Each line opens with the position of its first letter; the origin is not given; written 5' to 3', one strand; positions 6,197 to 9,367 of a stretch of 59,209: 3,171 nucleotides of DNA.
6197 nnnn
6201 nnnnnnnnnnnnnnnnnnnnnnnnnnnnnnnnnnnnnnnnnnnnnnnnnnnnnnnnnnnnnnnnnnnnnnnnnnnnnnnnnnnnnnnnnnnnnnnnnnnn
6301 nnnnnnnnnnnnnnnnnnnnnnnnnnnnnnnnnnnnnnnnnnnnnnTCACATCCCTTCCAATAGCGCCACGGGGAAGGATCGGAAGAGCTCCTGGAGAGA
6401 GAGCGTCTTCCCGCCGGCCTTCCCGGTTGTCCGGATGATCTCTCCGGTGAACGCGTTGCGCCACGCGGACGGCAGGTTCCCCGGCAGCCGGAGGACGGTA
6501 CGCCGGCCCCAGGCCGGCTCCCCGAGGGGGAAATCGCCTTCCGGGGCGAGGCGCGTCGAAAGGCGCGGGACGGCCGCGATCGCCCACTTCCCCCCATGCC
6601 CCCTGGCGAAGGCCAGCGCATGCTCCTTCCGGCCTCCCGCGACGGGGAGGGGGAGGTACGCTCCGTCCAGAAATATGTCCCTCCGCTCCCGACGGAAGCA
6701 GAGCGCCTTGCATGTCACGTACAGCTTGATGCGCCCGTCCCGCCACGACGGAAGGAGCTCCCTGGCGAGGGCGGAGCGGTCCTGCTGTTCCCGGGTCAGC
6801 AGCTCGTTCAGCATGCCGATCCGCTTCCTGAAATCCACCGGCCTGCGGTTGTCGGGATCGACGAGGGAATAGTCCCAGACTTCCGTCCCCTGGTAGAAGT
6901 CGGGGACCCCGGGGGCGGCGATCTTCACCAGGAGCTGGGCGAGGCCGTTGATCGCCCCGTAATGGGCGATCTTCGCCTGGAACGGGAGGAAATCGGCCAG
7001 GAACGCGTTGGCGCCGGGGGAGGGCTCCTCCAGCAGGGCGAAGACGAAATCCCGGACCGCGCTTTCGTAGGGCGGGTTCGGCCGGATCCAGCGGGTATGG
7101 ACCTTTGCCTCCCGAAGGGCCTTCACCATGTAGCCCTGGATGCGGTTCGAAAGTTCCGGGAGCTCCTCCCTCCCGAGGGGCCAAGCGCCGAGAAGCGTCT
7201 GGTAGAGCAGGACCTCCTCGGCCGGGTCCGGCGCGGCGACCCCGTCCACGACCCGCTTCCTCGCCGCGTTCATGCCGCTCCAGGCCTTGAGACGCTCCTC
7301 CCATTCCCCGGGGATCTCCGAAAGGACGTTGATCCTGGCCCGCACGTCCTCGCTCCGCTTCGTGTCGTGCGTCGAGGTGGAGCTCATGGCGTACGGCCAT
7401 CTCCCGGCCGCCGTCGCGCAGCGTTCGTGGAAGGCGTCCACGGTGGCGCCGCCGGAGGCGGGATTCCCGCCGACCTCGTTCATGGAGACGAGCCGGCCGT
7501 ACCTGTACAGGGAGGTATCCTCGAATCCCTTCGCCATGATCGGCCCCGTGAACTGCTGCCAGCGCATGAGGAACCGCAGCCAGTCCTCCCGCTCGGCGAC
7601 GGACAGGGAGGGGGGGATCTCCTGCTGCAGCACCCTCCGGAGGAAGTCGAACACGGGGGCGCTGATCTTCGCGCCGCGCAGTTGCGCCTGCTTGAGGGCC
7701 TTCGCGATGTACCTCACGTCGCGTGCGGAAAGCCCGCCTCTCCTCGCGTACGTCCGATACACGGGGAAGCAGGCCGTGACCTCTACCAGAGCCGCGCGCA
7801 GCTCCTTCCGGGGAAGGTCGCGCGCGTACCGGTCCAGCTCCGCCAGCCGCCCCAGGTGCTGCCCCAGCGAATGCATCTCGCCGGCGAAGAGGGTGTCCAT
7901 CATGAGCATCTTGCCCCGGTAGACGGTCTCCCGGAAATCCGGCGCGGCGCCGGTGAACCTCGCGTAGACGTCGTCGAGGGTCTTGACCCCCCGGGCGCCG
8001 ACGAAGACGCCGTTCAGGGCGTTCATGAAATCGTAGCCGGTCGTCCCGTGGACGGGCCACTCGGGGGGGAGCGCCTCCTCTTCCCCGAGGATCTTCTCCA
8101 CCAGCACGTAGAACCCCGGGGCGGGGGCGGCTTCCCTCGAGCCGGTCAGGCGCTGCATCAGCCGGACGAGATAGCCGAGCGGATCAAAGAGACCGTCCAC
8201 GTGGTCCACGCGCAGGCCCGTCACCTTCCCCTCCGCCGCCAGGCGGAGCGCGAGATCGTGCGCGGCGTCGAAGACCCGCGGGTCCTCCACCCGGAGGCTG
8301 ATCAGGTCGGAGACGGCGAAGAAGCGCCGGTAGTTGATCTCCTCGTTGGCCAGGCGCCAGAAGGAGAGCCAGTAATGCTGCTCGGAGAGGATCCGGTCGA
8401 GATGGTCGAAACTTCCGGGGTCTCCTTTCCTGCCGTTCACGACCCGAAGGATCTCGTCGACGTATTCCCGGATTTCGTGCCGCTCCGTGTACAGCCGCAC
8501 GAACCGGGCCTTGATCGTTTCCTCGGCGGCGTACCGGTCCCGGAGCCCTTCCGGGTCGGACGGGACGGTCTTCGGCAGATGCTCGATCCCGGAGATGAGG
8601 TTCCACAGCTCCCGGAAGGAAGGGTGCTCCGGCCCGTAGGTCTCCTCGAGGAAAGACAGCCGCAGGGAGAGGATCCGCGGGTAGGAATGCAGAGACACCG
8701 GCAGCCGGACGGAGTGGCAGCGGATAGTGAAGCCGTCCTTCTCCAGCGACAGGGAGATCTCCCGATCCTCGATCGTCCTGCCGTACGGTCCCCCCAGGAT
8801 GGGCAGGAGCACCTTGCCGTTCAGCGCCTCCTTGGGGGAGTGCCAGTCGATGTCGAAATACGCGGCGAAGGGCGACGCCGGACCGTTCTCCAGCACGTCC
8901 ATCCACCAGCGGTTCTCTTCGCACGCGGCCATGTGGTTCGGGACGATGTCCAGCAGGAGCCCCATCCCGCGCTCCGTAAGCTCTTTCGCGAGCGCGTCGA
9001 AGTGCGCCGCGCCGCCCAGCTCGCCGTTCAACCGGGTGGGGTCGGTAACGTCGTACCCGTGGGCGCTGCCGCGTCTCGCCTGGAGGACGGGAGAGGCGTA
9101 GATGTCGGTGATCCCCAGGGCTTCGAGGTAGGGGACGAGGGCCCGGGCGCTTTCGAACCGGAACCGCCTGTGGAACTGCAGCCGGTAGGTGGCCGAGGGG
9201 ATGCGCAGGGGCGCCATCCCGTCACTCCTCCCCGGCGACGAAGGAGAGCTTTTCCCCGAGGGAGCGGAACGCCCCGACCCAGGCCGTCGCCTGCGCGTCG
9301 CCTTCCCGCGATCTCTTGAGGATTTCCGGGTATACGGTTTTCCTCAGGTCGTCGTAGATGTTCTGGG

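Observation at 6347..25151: Mrp antiporter, P-type ATPase, CBS-S2P protease and the TreY/TreZ trehalose pathway are chained into one 13-gene, 18.8-kb translationally coupled string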

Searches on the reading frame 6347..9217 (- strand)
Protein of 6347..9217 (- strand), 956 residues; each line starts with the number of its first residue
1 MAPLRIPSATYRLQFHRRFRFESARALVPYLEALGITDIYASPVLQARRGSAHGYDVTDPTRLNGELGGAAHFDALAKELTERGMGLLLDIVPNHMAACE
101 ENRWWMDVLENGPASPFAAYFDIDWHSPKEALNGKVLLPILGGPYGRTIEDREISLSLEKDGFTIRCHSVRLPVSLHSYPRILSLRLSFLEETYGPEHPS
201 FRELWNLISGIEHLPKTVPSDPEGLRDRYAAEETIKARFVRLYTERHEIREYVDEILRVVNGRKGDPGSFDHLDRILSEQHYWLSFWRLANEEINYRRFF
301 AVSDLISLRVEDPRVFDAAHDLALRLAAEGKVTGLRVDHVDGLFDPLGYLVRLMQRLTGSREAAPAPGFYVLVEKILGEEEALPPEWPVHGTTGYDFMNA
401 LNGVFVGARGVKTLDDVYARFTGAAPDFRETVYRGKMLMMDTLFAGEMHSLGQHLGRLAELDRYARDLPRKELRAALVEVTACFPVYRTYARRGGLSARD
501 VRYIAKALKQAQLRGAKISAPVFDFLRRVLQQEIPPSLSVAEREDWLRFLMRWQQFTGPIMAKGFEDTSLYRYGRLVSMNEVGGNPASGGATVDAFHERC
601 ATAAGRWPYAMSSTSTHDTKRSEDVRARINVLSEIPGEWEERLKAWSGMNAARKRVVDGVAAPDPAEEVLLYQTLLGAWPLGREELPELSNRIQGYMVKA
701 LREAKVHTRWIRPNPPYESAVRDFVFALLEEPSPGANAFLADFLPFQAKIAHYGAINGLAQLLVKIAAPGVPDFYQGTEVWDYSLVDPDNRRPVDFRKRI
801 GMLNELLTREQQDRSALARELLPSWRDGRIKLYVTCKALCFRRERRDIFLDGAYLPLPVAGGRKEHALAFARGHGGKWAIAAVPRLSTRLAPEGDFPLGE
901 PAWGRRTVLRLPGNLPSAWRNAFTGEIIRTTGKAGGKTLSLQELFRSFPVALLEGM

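Call 4: search_protein_families(library=pfam, proteins=[window:6347-9217:-])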
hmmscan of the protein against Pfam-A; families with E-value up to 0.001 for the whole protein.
window:6347-9217:- (956 aa): 1 family
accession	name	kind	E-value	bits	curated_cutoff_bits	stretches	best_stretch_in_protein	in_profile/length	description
PF00128.31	Alpha-amylase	-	8.6e-18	65.2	22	1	29-135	26-124/446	Alpha amylase, catalytic domain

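Call 20: search_protein_families(library=ncbifam, proteins=[window:6347-9217:-], max_evalue=0.00001)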
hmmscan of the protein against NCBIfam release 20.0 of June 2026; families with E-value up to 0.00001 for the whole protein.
window:6347-9217:- (956 aa): 14 families
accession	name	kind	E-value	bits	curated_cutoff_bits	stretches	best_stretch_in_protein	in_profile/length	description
NF011087.0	PRK14511.1-5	equivalog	0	1167.1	1556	2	368-954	404-993/996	malto-oligosyltrehalose synthase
NF011077.0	PRK14507.1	equivalog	0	1094.1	2148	1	5-954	741-1689/1693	malto-oligosyltrehalose synthase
TIGR02401.1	trehalose_TreY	equivalog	4.1e-287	954.9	498.65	1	7-953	1-836/838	malto-oligosyltrehalose synthase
NF011088.0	PRK14511.1-6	equivalog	1.9e-268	893.6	1877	2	363-953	420-1006/1009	malto-oligosyltrehalose synthase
NF011086.0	PRK14511.1-3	equivalog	2.1e-232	774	1411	1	7-954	4-921/924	malto-oligosyltrehalose synthase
NF011085.0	PRK14511.1-2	equivalog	7.9e-223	742.2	1312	2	265-953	225-870/873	malto-oligosyltrehalose synthase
NF011084.0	PRK14511.1-1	equivalog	5.2e-132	442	1021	3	549-870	393-677/728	malto-oligosyltrehalose synthase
NF008051.0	PRK10785.1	equivalog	3.8e-16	58.4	568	1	27-134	184-293/607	maltodextrin glucosidase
NF041090.1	Cyc-maltodext_AglB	equivalog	2.5e-12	46.4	540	1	28-121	71-158/470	cyclomaltodextrinase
NF041321.1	Alpha-amyl_MalA_Halo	equivalog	3.7e-11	42.1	875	1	20-127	280-381/666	alpha-amylase MalA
TIGR02403.1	trehalose_treC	equivalog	1.1e-10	40.9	799.05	1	28-121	33-121/544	alpha,alpha-phosphotrehalase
TIGR02456.1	treS_nterm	equivalog_domain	6.6e-08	31.5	678.35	1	24-121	30-123/539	maltose alpha-D-glucosyltransferase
NF008183.0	PRK10933.1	subfamily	1.8e-06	26.9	535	1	29-121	40-127/551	alpha,alpha-phosphotrehalase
NF011083.0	PRK14510.1-2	equivalog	5.5e-06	24.2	1322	0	25-96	226-295/1186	bifunctional glycogen debranching protein GlgX/4-alpha-glucanotransferase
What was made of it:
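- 6347..9217 (-): TreY, malto-oligosyltrehalose synthase (956 aa), 4 nt after GH57. TIGR02401 at 955 bits against a cutoff of 499 (call 20).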
